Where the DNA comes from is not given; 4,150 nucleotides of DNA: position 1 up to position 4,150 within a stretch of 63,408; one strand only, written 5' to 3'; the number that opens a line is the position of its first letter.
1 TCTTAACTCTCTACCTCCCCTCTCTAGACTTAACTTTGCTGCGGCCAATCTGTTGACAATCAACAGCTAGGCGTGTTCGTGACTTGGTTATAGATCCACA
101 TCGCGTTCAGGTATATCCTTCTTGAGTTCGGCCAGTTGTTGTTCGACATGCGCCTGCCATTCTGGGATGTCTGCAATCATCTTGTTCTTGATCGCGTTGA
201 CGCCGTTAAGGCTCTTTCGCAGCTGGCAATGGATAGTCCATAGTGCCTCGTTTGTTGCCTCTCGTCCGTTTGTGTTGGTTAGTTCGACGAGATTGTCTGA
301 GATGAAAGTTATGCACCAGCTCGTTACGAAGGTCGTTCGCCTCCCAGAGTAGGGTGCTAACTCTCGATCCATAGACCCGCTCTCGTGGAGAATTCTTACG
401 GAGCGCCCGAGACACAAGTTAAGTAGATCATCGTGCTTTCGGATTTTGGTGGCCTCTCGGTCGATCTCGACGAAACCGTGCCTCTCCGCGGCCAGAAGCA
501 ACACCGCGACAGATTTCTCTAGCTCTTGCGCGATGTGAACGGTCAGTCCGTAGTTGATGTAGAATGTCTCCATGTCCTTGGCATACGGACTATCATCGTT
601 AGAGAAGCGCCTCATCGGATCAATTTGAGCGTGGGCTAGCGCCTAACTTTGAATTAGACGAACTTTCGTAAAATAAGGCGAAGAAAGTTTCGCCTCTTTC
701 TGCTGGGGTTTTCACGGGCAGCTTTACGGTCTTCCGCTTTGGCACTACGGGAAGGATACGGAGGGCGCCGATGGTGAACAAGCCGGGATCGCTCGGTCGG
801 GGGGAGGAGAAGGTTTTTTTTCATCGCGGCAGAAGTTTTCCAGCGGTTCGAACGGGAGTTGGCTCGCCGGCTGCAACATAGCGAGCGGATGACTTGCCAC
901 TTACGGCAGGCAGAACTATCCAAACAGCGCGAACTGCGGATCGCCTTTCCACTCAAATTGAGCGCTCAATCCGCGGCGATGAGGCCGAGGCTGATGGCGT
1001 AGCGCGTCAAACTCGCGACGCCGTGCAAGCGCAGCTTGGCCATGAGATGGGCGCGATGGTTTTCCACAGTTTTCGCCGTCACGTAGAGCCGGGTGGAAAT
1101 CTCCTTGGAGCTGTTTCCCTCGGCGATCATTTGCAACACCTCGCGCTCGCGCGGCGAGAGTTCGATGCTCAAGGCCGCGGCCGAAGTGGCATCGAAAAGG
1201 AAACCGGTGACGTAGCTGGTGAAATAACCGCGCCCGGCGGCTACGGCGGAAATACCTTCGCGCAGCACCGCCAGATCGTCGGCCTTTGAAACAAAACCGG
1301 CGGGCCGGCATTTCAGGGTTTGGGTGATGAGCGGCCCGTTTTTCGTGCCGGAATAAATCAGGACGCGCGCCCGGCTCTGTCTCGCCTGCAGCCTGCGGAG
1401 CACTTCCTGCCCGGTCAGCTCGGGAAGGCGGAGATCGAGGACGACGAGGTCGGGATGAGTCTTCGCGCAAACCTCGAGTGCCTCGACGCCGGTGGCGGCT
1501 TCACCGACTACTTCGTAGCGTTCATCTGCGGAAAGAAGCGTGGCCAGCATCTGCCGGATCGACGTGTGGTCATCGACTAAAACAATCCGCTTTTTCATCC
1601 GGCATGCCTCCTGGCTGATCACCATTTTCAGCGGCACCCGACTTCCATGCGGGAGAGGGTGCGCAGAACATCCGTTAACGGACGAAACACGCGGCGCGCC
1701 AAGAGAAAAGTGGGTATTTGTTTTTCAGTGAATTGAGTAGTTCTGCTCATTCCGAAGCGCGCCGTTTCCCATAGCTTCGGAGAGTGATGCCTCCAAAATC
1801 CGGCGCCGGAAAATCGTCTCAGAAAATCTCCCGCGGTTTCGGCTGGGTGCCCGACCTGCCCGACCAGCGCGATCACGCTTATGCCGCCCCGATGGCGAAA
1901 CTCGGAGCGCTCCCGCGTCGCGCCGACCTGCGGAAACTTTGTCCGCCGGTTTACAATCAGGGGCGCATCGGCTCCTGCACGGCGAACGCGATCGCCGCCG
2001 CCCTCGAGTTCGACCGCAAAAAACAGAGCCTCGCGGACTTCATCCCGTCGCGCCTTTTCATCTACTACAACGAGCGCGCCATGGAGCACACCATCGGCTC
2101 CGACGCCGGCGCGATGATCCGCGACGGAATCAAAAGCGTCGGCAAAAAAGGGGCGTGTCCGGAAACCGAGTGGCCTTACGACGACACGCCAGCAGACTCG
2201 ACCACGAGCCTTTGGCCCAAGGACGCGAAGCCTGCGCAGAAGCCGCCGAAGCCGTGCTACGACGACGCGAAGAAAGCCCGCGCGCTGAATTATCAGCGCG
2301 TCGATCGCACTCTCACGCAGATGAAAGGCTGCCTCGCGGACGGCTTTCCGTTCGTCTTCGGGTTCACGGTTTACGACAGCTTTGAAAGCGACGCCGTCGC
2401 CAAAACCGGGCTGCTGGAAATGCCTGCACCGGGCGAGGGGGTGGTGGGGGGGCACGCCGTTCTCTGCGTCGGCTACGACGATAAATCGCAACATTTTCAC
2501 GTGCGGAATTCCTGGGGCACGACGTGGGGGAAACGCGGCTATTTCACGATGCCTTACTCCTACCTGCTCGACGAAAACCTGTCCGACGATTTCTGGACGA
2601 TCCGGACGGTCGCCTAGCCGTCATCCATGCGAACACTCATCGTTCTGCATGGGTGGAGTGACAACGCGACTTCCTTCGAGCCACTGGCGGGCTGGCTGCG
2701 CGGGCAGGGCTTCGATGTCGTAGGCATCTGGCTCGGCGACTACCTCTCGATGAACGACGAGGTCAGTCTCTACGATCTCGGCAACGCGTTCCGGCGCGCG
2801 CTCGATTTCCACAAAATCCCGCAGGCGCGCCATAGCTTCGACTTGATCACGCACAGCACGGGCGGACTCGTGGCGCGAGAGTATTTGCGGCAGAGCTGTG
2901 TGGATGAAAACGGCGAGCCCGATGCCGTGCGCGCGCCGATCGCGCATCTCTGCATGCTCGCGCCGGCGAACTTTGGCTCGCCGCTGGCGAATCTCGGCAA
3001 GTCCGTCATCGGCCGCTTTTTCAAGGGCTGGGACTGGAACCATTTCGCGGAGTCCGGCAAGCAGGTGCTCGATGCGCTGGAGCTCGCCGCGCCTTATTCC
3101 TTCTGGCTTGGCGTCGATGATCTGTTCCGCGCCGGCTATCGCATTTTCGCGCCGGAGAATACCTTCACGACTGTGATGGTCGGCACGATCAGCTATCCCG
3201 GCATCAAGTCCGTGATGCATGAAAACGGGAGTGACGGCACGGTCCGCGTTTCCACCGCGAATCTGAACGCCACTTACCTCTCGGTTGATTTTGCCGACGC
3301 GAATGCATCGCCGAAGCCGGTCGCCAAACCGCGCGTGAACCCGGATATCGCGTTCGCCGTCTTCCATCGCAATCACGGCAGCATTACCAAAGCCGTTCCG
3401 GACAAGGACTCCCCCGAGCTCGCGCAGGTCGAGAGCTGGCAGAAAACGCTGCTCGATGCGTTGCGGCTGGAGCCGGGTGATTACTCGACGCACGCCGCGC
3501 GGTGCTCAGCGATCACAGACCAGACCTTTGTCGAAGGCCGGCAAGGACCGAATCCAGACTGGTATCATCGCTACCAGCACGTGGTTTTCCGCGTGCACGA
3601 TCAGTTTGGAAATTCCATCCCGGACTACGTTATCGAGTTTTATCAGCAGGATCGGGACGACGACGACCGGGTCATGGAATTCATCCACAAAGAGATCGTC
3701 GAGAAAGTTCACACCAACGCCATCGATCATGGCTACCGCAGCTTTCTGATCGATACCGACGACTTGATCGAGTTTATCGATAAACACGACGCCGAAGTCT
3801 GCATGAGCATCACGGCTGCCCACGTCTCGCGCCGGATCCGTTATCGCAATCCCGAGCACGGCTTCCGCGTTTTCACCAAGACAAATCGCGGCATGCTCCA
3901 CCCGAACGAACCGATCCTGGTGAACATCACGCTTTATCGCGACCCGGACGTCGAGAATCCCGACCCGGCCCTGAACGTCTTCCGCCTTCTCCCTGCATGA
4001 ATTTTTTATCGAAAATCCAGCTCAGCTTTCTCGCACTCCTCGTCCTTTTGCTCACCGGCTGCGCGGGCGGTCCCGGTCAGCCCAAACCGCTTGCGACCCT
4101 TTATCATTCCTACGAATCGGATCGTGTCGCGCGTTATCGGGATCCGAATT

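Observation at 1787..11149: Eight-gene operon made almost entirely of degradative enzymes interleaved with envelope proteins, with no visible delivery machinery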

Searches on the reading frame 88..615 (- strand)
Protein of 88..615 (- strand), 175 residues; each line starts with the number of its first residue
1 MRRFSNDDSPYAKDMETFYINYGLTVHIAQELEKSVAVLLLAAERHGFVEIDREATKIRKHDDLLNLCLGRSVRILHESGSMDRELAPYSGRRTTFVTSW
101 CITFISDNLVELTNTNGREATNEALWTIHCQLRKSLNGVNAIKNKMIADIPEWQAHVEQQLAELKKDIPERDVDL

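Call 3: search_protein_families(library=pfam, proteins=[window:88-615:-], max_evalue=0.01)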
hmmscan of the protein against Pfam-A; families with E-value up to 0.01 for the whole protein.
window:88-615:- (175 aa): 0 families

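Call 4: search_protein_families(library=padloc, proteins=[window:88-615:-], max_evalue=0.01)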
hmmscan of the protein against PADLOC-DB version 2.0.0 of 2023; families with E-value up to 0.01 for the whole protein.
window:88-615:- (175 aa): 0 families

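Call 6: search_protein_families(library=ncbifam, proteins=[window:88-615:-], max_evalue=0.01)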
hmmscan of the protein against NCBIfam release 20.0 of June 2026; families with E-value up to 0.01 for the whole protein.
window:88-615:- (175 aa): 1 family
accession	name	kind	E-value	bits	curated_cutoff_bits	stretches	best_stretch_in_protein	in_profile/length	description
TIGR02503.1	type_III_SycN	equivalog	0.0041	17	84.55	0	57-141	36-120/120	type III secretion chaperone SycN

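Call 46: search_protein_families(library=phrogs, proteins=[window:88-615:-], max_evalue=0.01)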
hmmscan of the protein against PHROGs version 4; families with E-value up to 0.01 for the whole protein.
window:88-615:- (175 aa): 0 families

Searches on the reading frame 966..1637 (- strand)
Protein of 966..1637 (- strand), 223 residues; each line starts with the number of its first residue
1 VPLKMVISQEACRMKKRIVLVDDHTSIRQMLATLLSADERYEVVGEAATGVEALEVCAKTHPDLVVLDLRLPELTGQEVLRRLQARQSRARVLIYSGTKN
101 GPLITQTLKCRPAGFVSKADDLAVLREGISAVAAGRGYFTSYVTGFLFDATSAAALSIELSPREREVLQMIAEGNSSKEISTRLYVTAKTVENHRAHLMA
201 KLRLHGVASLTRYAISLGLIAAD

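Call 3: search_protein_families(library=pfam, proteins=[window:966-1637:-], max_evalue=0.01)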
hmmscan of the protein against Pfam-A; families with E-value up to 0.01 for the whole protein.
window:966-1637:- (223 aa): 4 families
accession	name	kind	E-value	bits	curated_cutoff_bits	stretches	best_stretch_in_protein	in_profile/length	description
PF00072.30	Response_reg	-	2.9e-22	79.4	30.2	1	18-127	1-108/111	Response regulator receiver domain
PF00196.25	GerE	-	1.1e-18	67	23.5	1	160-214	3-57/57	Bacterial regulatory proteins, luxR family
PF08281.18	Sigma70_r4_2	-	2.2e-05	24.5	25.7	1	159-202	10-54/54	Sigma-70, region 4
PF04545.22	Sigma70_r4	-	0.0025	17.8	24.1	1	159-203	4-49/50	Sigma-70, region 4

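Call 4: search_protein_families(library=padloc, proteins=[window:966-1637:-], max_evalue=0.01)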
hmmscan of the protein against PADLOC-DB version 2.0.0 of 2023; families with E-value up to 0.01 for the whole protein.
window:966-1637:- (223 aa): 6 families
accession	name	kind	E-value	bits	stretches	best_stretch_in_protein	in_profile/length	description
PDLC01851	CARF3--CARF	-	1.6e-07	29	1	158-205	208-255/279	-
PDLC01855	CARF3--CARF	-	5.6e-07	27.5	1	159-203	217-261/288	-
PDLC00405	SduA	-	1.5e-05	22.7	1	14-122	5-121/323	DUF4263 domain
PDLC01850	CARF3--CARF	-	0.00034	18.6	1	148-198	131-183/209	-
PDLC04725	PDC-M60B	-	0.0004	18.3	1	15-73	3-61/158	-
PDLC01848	CARF3--CARF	-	0.0075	13.9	0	156-200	131-175/197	-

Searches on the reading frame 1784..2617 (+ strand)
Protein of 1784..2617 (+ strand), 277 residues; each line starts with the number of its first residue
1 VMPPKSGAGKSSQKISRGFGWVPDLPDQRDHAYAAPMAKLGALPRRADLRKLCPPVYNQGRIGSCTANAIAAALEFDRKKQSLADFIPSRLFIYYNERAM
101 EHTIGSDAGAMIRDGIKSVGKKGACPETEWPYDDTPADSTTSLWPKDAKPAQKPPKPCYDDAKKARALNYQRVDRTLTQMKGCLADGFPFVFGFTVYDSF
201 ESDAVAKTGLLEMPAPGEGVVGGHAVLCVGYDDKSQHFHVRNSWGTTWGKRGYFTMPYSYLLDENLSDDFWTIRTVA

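Call 3: search_protein_families(library=pfam, proteins=[window:1784-2617:+], max_evalue=0.01)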
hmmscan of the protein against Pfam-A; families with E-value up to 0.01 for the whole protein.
window:1784-2617:+ (277 aa): 3 families
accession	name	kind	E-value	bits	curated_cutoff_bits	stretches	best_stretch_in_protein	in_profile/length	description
PF00112.29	Peptidase_C1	-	5.4e-15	56.5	20.7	1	43-256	1-202/220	Papain family cysteine protease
PF13529.12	Peptidase_C39_2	-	0.0002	22.4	24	1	155-244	67-143/143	Peptidase_C39 like family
PF03051.21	Peptidase_C1_2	-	0.00033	20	22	1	224-261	361-402/438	Peptidase C1-like family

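Call 4: search_protein_families(library=padloc, proteins=[window:1784-2617:+], max_evalue=0.01)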
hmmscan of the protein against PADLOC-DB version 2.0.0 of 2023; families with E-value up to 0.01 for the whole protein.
window:1784-2617:+ (277 aa): 0 families

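Call 6: search_protein_families(library=ncbifam, proteins=[window:1784-2617:+], max_evalue=0.01)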
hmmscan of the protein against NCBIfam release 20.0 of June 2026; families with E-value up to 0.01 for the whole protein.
window:1784-2617:+ (277 aa): 0 families

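Call 46: search_protein_families(library=phrogs, proteins=[window:1784-2617:+], max_evalue=0.01)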
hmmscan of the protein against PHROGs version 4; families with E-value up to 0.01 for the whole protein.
window:1784-2617:+ (277 aa): 2 families
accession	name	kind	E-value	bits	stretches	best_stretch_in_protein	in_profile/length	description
phrog_16701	-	other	4.9e-18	66.4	1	27-261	12-219/234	peptidase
phrog_29753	-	unknown function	0.0022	18.2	1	221-253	119-150/374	-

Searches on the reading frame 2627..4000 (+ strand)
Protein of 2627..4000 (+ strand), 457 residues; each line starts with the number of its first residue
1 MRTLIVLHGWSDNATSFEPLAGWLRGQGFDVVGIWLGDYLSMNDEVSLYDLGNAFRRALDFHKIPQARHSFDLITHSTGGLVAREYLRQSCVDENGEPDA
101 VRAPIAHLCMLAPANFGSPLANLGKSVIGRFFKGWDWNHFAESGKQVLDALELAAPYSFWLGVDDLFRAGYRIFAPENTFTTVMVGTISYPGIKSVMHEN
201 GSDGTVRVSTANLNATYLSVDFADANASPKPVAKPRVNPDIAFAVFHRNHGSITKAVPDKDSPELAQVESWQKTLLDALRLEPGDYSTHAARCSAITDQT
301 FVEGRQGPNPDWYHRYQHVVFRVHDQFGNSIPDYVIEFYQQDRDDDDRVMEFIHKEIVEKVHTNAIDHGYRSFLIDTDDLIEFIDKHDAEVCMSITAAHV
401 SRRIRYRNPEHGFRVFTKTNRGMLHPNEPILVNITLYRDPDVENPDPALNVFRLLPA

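Call 3: search_protein_families(library=pfam, proteins=[window:2627-4000:+], max_evalue=0.01)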
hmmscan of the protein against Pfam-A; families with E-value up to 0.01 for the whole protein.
window:2627-4000:+ (457 aa): 4 families
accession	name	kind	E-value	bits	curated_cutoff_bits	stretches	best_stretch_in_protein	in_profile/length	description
PF24096.1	DUF7379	-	1.4e-05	25.5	33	1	65-122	66-119/191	Domain of unknown function (DUF7379)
PF12697.13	Abhydrolase_6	-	0.00047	21.3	26.3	1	4-136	1-121/217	Alpha/beta hydrolase family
PF02089.21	Palm_thioest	-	0.005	17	26.8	1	4-89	2-93/254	Palmitoyl protein thioesterase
PF12146.15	Hydrolase_4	-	0.0066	16.2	27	0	3-93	6-95/239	Serine aminopeptidase, S33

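Call 4: search_protein_families(library=padloc, proteins=[window:2627-4000:+], max_evalue=0.01)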
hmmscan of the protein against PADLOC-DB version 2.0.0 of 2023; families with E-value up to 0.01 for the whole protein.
window:2627-4000:+ (457 aa): 1 family
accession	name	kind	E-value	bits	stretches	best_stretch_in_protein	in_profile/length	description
PDLC05032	PDC-S50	-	0.0074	13.4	1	329-418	200-286/387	-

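Call 6: search_protein_families(library=ncbifam, proteins=[window:2627-4000:+], max_evalue=0.01)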
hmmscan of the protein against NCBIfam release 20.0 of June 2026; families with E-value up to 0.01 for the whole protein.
window:2627-4000:+ (457 aa): 0 families

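Call 30: search_solved_structures(query=window:2627-4000:+, max_evalue=1)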
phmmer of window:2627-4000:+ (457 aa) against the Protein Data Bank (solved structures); distinct sequences matched with E-value up to 1: 3.
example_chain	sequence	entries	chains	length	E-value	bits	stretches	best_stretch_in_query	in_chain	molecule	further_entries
6zth_A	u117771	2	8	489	1.8e-27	99.3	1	4-338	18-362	PlaB phospholipase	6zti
3k49_A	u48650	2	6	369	0.17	13.7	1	315-376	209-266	mRNA-binding protein PUF3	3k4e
7al5_A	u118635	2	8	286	0.79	11.5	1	3-82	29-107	Probable hydrolase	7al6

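Call 34: search_solved_structures(query=window:2627-4000:+, max_evalue=0.001, show_alignments=1)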
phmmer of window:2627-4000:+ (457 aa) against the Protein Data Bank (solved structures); distinct sequences matched with E-value up to 0.001: 1.
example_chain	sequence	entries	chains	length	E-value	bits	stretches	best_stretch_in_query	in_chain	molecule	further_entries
6zth_A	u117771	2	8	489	1.8e-27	99.3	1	4-338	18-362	PlaB phospholipase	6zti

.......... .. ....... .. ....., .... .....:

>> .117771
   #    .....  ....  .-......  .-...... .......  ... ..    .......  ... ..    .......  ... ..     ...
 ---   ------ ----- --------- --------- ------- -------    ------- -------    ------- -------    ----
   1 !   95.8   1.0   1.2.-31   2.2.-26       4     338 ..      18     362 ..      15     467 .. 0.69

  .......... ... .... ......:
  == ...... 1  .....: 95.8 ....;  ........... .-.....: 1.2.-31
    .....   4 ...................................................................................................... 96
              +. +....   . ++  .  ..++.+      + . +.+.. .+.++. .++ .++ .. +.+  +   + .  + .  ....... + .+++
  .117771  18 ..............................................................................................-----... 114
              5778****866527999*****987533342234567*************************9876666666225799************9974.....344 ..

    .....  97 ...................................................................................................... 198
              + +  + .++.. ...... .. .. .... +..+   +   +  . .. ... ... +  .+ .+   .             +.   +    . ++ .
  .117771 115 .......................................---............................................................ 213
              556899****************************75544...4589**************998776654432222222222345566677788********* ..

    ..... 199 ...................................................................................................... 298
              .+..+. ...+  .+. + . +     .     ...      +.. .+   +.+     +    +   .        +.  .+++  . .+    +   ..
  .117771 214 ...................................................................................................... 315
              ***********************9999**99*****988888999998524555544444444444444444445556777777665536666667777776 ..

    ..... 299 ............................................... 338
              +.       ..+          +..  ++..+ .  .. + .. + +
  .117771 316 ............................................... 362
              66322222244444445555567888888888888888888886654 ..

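Call 46: search_protein_families(library=phrogs, proteins=[window:2627-4000:+], max_evalue=0.01)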
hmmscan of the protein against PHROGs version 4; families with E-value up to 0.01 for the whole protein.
window:2627-4000:+ (457 aa): 0 families

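Call 104: search_dna_similar(query=window:2627-4000:+, collection=plasmids, mode=protein, max_evalue=0.00001, max_rows=12)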
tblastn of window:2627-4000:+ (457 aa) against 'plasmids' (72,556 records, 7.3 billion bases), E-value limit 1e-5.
Records with a match: 2; places in all: 2; records where one place covers at least 80% of the query: 2.
Best place of each record, by identity: <60% 2.
By first word of the organism name: Photobacterium 1; Legionella 1.
By predicted mobility (MOB-suite, as given by PLSDB): non-mobilizable 2.
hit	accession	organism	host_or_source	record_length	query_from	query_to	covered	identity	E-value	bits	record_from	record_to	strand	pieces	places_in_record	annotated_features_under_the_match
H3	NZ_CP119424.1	Photobacterium sp. DA100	-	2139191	4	441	96%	29.7%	1e-27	124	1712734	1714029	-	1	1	none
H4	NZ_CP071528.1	Legionella lytica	Acanthamoeba castellanii,bacterial ...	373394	4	441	96%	27.4%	5e-28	125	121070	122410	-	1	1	phospholipase PlaB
